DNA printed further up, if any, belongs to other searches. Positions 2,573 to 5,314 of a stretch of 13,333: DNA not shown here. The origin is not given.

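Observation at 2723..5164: Membrane-anchored predicted pseudokinase with a large HEAT-repeat ectodomain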

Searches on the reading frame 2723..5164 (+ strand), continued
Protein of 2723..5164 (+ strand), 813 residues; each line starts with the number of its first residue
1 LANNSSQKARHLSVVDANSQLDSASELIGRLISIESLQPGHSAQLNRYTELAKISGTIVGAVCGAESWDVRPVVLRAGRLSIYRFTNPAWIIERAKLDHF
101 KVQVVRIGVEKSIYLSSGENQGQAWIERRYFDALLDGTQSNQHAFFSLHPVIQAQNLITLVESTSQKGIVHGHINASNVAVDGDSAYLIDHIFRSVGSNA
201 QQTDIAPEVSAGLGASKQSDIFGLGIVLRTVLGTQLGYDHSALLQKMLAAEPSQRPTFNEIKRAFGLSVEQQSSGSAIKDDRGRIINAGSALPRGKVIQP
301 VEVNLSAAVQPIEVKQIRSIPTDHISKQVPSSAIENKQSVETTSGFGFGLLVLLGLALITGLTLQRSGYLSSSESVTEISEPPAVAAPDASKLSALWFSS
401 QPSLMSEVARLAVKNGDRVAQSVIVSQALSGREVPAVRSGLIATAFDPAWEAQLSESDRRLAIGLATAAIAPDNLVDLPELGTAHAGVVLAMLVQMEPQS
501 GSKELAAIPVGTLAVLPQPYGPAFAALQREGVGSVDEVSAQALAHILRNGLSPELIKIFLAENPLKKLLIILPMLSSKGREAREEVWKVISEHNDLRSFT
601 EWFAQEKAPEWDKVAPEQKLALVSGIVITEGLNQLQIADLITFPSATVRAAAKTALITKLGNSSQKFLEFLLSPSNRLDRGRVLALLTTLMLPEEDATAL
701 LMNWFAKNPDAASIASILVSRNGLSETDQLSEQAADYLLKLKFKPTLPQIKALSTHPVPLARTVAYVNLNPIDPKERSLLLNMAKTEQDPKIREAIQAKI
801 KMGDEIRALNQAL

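Call 34: find_related_loci(query=A3, collection=genome_contigs, flank=10000)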
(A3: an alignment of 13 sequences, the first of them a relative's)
Query A3 (825 aa) in genome_contigs; peptide patterns used: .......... (x = any residue, [..] = any of these).
127 stretches matched a pattern; 30 encode a relative of the query (tblastn E <= 1e-3); 30 distinct loci.
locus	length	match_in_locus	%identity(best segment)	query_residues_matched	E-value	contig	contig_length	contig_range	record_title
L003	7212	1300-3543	29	29-786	3e-90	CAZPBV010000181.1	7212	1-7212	MAG TPA_asm: uncultured Bdellovibrionales bacterium isolate binchicken_co326_109 genome assembly, contig: NODE_5744_leng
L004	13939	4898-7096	30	35-767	4e-87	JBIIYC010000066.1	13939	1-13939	MAG: Bdellovibrionota bacterium isolate ME2005-08-16_3300042507_group2_bin71 Rohwer_bin1169_scaffold_3141_c1, whole geno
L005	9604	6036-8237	30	6-756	1e-81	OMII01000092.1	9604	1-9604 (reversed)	Proteobacteria bacterium isolate AM_0268 genome assembly, contig: AM_0268_92, whole genome shotgun sequence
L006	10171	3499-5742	29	35-809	1e-79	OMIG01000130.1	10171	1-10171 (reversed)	Proteobacteria bacterium isolate AM_0240 genome assembly, contig: DGE0008AM2008_1_186033, whole genome shotgun sequence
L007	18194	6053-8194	29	56-786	1e-78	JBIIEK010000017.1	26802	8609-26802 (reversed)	MAG: Bdellovibrionota bacterium isolate ME2000-09-26pf_3300044610_group1_bin166 Rohwer_bin1165_scaffold_892_c1, whole ge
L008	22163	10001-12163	30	57-804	2e-78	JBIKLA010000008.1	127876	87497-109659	MAG: Bdellovibrionota bacterium isolate ME2014-08-19_3300042467_group5_bin109 Rohwer_bin1186_scaffold_33_c1, whole genom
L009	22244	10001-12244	29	35-800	3e-76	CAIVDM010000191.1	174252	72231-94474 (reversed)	MAG: uncultured delta proteobacterium isolate ErkenSummer_bin-0574 genome assembly, contig: bin-0574:191/255, whole geno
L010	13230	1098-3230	27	56-786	5e-76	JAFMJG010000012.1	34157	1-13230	Bacterium isolate DEBay_Sum019D_L_G_148 NODE_794_length_34157_cov_5.381385, whole genome shotgun sequence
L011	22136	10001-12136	30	35-767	7e-76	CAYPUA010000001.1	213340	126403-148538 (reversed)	MAG TPA_asm: uncultured Bdellovibrionales bacterium isolate SRP193358_co1_85 genome assembly, contig: NODE_22_length_213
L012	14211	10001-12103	30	35-756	5e-76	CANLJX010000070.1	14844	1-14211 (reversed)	MAG: Deltaproteobacteria bacterium isolate ZE-3nov15-121 genome assembly, contig: ZE-3nov15-C4353, whole genome shotgun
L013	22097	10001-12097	29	56-767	2e-75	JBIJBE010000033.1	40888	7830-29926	MAG: Bdellovibrionota bacterium isolate ME2006-08-03D11_3300047094_group2_bin168 Rohwer_bin1170_scaffold_138_c2, whole g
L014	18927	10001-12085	29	57-767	6e-75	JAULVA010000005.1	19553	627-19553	MAG: Bdellovibrionota bacterium isolate P_BDEL NODE_5383_length_19553_cov_0.996808, whole genome shotgun sequence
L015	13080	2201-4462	29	35-789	1e-74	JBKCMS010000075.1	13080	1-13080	MAG: Pseudomonadota bacterium isolate samp_506_metabat2_168 samp_506_895588, whole genome shotgun sequence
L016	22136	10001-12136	29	35-767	7e-74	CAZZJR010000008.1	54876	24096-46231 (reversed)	MAG TPA_asm: uncultured Bdellovibrionales bacterium isolate SRP124364_co1_356 genome assembly, contig: NODE_309_length_5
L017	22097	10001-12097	29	56-767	1e-73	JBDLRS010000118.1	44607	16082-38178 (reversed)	MAG: Pseudomonadota bacterium isolate icacos_2019_sw_WHONDRS-S19S_0094_B_bin.45 scaffold_973951, whole genome shotgun se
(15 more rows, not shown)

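Call 42: search_protein_families(library=pfam, proteins=[L011:5822-7024:+, L011:7226-7840:+, L011:7846-8385:-, L009:8163-8561:-, L011:12336-12725:-, L011:12994-13533:-, L011:13539-14564:-, L011:14660-15037:-, L011:15352-18093:-, L009:4509-5543:+], max_evalue=0.001)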
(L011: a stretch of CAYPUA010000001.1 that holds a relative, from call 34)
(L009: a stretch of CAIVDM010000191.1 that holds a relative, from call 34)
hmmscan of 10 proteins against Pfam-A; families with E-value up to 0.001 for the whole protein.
L011:5822-7024:+ (400 aa): 1 family
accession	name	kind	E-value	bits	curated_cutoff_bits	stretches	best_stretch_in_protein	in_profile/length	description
PF01702.25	TGT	-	6.3e-146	486.5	26.3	1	35-387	2-353/357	Queuine tRNA-ribosyltransferase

L011:7226-7840:+ (204 aa): 0 families

L011:7846-8385:- (179 aa): 0 families

L009:8163-8561:- (132 aa): 0 families

L011:12336-12725:- (129 aa): 0 families

L011:12994-13533:- (179 aa): 1 family
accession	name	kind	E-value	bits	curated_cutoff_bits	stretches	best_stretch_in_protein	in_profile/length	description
PF01551.29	Peptidase_M23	-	2.4e-36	124.3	28.7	1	72-166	2-96/96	Peptidase family M23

L011:13539-14564:- (341 aa): 3 families
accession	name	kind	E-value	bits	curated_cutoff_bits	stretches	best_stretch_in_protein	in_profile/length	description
PF08239.17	SH3_3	-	2.9e-11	43.8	27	1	253-303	3-54/54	Bacterial SH3 domain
PF06347.19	SH3_4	-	8.5e-09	35.5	24.1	1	251-303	3-55/56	Bacterial SH3 domain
PF23795.1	SH3_YKFC_2nd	-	0.00023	21.4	27.4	1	248-302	1-54/57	YKFC SH3b2 domain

L011:14660-15037:- (125 aa): 0 families

L011:15352-18093:- (913 aa): 2 families
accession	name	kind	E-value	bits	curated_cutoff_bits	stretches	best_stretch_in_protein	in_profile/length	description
PF19044.6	P-loop_TraG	-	2.7e-11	43.2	25.8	1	649-807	185-346/413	TraG P-loop domain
PF11130.14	TraC_F_IV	-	1.2e-10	41.4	28.1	1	18-388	1-349/375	TraC protein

L009:4509-5543:+ (344 aa): 1 family
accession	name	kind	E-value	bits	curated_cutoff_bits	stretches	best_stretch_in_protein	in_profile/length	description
PF02547.20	Queuosine_synth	-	6.7e-96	321.6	25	1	4-343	2-322/322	Queuosine biosynthesis protein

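Call 49: search_solved_structures(query=A2, max_evalue=1, show_alignments=1)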
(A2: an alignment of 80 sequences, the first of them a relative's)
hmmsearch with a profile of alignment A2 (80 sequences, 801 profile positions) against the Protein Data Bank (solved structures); distinct sequences matched with E-value up to 1: 2215 (the best 60 are shown).
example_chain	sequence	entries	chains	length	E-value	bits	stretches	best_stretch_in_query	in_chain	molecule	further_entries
9ru3_A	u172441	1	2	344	2e-12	49.5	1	72-341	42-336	Serine/threonine-protein kinase StkP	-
4oli_A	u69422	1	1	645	3.9e-12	48.5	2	144-258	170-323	Non-receptor tyrosine-protein kinase TYK2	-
3qbn_A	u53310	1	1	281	4.6e-12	48.2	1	134-278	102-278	Serine/threonine-protein kinase 6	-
9bzg_A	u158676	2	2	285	6.1e-12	47.8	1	134-278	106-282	Aurora kinase A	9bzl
6hjj_A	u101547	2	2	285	7.5e-12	47.5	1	134-277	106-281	Aurora kinase A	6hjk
5lxm_A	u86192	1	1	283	7.7e-12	47.5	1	134-277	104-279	Aurora kinase A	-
4ceg_A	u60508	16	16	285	7.9e-12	47.5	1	134-277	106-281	AURORA KINASE A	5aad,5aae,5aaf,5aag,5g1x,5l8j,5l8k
8of5_A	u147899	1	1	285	9.3e-12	47.2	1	134-277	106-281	Aurora kinase A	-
8guw_A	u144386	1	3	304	9.5e-12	47.2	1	134-277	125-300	Peptide from Centrosomal protein of 192 kDa,Aurora kinase A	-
7ztl_A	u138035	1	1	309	1.1e-11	47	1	134-277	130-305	Aurora kinase A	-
2xru_A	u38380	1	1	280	2.5e-11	45.8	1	134-275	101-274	SERINE/THREONINE-PROTEIN KINASE 6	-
3lau_A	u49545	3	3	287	2.6e-11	45.8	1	134-278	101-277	Serine/threonine-protein kinase 6 | AURORA KINASE A | AURORA 2 KINASE DOMAIN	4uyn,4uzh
4uzd_A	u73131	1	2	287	2.6e-11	45.8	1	134-278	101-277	AURORA KINASE A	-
3w16_A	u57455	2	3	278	2.7e-11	45.7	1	134-275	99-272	Aurora kinase A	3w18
2j50_A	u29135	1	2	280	2.7e-11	45.7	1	134-275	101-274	SERINE/THREONINE-PROTEIN KINASE 6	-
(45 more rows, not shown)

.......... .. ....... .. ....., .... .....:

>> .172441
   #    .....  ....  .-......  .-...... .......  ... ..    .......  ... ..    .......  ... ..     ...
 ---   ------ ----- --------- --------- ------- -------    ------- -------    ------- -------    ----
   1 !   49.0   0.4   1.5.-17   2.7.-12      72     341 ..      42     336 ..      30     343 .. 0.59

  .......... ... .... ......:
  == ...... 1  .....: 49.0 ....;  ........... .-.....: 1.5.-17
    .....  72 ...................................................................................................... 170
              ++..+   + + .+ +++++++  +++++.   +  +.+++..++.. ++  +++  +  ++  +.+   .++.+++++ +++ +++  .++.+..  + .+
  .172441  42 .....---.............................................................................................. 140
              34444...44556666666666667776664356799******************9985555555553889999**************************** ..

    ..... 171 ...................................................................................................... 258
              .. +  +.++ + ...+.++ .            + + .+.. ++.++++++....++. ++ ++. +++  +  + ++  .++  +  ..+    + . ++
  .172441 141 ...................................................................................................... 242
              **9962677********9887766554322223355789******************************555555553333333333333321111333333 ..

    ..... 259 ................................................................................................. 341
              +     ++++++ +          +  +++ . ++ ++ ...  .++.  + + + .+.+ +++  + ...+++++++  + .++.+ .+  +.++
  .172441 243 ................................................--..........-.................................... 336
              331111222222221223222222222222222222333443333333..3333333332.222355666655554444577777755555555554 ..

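Call 52: predict_structure(alignment_id=A2)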
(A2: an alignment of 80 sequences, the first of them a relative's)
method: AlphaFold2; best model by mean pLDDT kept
length: 813 residues; sequences in the alignment: 80
mean_pLDDT: 86.4   pTM: 0.60
mean pLDDT of the five models: 86.4, 85.6, 85.5, 85.5, 85.2
residues with pLDDT >= 90: 621; 70-90: 52; 50-70: 33; < 50: 107
segments of 3 or more residues with pLDDT < 50: 1-20, 273-346, 370-381
pLDDT, mean of each block of 10 residues (from residue 1): 40 45 56 95 98 96 94 96 96 93 87 90 96 82 68 94 94 95 91 80 88 94 97 93 98 98 91 43 33 34 37 43 40 41 50 84 70 43 68 96 97 97 97 96 98 98 98 96 98 96 96 98 98 98 97 97 96 93 95 97 97 96 95 97 97 97 97 98 97 95 98 98 94 98 97 97 98 97 97 98 96 93
secondary structure, 60 per line:
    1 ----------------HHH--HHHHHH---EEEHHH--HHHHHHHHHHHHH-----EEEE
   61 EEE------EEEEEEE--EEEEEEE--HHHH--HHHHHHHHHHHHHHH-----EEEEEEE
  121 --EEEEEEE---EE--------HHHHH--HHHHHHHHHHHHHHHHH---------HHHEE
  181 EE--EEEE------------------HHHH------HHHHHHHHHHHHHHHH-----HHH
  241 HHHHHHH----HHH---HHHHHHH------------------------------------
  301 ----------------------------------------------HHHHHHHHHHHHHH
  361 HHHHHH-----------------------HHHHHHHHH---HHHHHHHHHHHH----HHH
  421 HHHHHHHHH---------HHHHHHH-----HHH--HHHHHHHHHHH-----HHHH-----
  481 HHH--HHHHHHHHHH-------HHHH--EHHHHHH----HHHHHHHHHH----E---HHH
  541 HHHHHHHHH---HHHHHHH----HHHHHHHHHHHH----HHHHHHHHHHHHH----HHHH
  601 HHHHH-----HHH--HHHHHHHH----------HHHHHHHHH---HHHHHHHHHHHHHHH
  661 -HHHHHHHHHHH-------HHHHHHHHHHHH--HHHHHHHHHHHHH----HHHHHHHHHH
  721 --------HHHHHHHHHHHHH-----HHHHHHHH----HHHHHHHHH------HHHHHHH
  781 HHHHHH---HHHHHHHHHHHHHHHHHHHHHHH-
elements in order (helices of 4 or more, strands of 3 or more residues): H22-27 E31-33 H39-51 E57-63 E70-76 E79-85 H88-91 H94-108 E114-120 E123-129 H143-147 H150-166 E179-182 E185-188 H207-210 H217-232 H238-247 H258-264 H347-366 H390-398 H402-413 H418-429 H439-445 H456-466 H472-475 H486-495 H503-506 H510-515 H520-529 H538-549 H553-559 H564-575 H580-592 H597-605 H616-623 H634-642 H646-660 H662-672 H680-691 H694-706 H711-720 H729-741 H747-754 H759-767 H774-786 H790-812

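Call 59: fold_search(model_id=the predicted structure, library=pdb)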
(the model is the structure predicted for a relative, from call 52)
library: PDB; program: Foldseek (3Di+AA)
matches with E <= 10: 1947; with E <= 0.001: 1336
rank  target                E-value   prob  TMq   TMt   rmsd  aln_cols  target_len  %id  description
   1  5m09_A                1.2e-06  1.00  0.20  0.58   5.4       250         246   19  Crystal structure of Mycobacterium tuberculosis PknI kinase domain, C20A_R136N double mutant (released 2017-01-11)
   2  5m08_B                1.5e-06  1.00  0.20  0.57   6.3       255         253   19  Crystal structure of Mycobacterium tuberculosis PknI kinase domain, C20A_R136A double mutant (released 2017-01-11)
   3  5m08_A                1.9e-06  1.00  0.20  0.57   5.8       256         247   19  Crystal structure of Mycobacterium tuberculosis PknI kinase domain, C20A_R136A double mutant (released 2017-01-11)
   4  5m09_B                2.0e-06  1.00  0.20  0.58   5.9       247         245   20  Crystal structure of Mycobacterium tuberculosis PknI kinase domain, C20A_R136N double mutant (released 2017-01-11)
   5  5m07_A                3.1e-06  1.00  0.21  0.60   5.3       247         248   18  Crystal structure of Mycobacterium tuberculosis PknI kinase domain, C20A mutant (released 2017-01-11)
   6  3of0_A                3.7e-06  1.00  0.19  0.51   5.6       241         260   14  crystal structure of the L317I mutant of the chicken c-Src tyrosine kinase domain (released 2011-08-17)
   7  5m06_B                4.8e-06  1.00  0.20  0.57   5.6       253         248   20  Crystal structure of Mycobacterium tuberculosis PknI kinase domain (released 2017-01-11)
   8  6gcw_B                5.0e-06  1.00  0.18  0.49   7.5       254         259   16  Focal Adhesion Kinase catalytic domain in complex with irreversible inhibitor (released 2019-05-01)
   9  7pi4_DDD              5.5e-06  1.00  0.19  0.48   7.7       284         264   15  FAK Protac GSK215 in complex with FAK and pVHL:ElonginC:ElonginB (released 2021-09-29)
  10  3ik3_B                6.2e-06  1.00  0.19  0.47   5.4       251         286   16  AP24534, a Pan-BCR-ABL Inhibitor for Chronic Myeloid Leukemia, Potently Inhibits the T315I Mutant and Overcomes Mutati (released 2009-11-03)
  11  3oez_A                6.8e-06  1.00  0.20  0.55   5.1       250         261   14  crystal structure of the L317I mutant of the chicken c-Src tyrosine kinase domain complexed with imatinib (released 2011-08-17)
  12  3qlg_A                7.4e-06  1.00  0.20  0.53   6.3       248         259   14  Crystal structure of the L317I mutant of the C-src tyrosine kinase domain complexed with dasatinib (released 2012-02-08)
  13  2etm_A                7.4e-06  1.00  0.19  0.50   7.4       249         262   16  Crystal Structure of Focal Adhesion Kinase Domain Complexed with 7H-Pyrrolo [2,3-d] pyrimidine Derivative (released 2006-10-10)
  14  1fmk                  7.8e-06  1.00  0.21  0.38   5.3       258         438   16  CRYSTAL STRUCTURE OF HUMAN TYROSINE-PROTEIN KINASE C-SRC (released 1997-08-20)
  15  9mhg_A                7.8e-06  1.00  0.22  0.16  33.6       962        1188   13  Cryo EM reconstruction of PI3KC3-C1 in complex with Human RAB1A(Q70L), VPS34 kinase domain in the inactive conformatio (released 2025-02-12)
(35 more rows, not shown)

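Call 68: find_homologous_proteins(query=P0017, max_evalue=1e-10)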
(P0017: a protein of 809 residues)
Query P0017 (809 aa): 5 proteins with E <= 1e-10 among 8000 candidates.
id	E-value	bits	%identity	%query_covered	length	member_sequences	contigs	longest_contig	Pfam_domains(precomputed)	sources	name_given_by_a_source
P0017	0.0e+0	1792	100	100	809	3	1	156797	PF00069.32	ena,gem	-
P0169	7.9e-285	965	58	98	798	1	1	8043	-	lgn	-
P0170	8.9e-268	909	54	99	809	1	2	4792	-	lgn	-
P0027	1.1e-197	677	45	96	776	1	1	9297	PF00069.32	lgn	-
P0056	5.7e-103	364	32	96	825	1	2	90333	-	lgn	-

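Call 73: search_protein_families(library=padloc, proteins=[window:2723-5164:+], max_evalue=0.01)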
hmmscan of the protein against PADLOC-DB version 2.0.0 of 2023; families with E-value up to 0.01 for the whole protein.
window:2723-5164:+ (813 aa): 7 families
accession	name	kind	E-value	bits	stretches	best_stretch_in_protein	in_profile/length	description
PDLC04138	mad6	-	5.6e-06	23.5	1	242-272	287-317/659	mads_6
PDLC03920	MkoA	-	6e-06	22.8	1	157-290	131-282/1112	-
PDLC04053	PD-T4-6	-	7e-06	23.7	1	115-255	75-228/311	-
PDLC04047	PD-T4-6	-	6.7e-05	20.1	1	205-263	179-237/327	-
PDLC03921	MkoA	-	7.8e-05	18.5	1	150-263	589-706/1607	-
PDLC04048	PD-T4-6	-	0.00022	18.7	1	118-240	80-214/354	-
PDLC04057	PD-T4-6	-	0.0035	14.4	1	163-240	123-212/443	-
